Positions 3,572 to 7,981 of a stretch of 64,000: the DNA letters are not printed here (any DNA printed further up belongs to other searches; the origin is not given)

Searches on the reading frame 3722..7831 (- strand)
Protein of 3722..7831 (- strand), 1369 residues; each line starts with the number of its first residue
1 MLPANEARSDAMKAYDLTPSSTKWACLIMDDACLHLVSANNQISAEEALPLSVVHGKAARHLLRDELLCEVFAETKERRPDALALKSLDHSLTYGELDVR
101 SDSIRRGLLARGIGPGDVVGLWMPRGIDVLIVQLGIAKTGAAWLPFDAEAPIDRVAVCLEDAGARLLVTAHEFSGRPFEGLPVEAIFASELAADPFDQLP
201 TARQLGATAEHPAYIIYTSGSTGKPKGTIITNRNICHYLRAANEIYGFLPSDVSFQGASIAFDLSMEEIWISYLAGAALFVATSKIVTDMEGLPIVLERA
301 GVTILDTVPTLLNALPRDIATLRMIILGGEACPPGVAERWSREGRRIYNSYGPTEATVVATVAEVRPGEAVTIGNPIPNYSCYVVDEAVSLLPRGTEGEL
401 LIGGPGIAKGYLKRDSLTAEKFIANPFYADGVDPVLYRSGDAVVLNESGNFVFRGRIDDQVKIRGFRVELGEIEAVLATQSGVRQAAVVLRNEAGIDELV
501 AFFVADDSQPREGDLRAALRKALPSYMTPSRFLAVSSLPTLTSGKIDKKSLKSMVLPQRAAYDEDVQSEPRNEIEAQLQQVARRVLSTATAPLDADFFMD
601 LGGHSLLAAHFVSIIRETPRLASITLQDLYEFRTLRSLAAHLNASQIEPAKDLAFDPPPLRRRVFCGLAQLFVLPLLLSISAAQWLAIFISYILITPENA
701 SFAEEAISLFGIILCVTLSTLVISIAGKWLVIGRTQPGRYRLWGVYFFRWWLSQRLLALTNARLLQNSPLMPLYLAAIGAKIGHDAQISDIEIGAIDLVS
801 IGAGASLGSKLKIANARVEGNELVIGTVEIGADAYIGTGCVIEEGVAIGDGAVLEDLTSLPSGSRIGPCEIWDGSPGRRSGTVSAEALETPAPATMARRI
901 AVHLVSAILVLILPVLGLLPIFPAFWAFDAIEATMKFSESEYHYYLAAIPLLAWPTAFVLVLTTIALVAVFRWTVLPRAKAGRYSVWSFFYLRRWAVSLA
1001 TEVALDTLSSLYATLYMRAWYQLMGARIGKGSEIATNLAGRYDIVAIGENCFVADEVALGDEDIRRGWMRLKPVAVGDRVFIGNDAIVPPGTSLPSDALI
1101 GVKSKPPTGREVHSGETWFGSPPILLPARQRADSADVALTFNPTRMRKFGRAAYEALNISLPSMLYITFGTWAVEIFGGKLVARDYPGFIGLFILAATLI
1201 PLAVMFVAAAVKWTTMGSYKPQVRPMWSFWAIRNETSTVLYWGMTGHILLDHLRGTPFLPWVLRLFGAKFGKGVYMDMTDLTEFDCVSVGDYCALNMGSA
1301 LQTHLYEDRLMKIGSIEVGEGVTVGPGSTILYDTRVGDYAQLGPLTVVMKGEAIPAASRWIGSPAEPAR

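Call 77: search_protein_families(library=pfam, proteins=[window:3722-7831:-], max_evalue=0.0001)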
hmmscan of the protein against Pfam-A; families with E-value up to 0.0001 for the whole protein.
window:3722-7831:- (1369 aa): 4 families
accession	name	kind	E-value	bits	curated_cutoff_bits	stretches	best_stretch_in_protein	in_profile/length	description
PF00501.34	AMP-binding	-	2.5e-76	257.4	29.9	1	72-412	1-384/384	AMP-binding enzyme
PF00132.30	Hexapep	-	1.4e-12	47.2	27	1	828-854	2-28/36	Bacterial transferase hexapeptide (six repeats)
PF13193.12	AMP-binding_C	-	2.9e-10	41.3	24.5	1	472-545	1-76/76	AMP-binding enzyme C-terminal domain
PF00550.31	PP-binding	-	2.7e-09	37.6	20.8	1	577-642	2-67/67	Phosphopantetheine attachment site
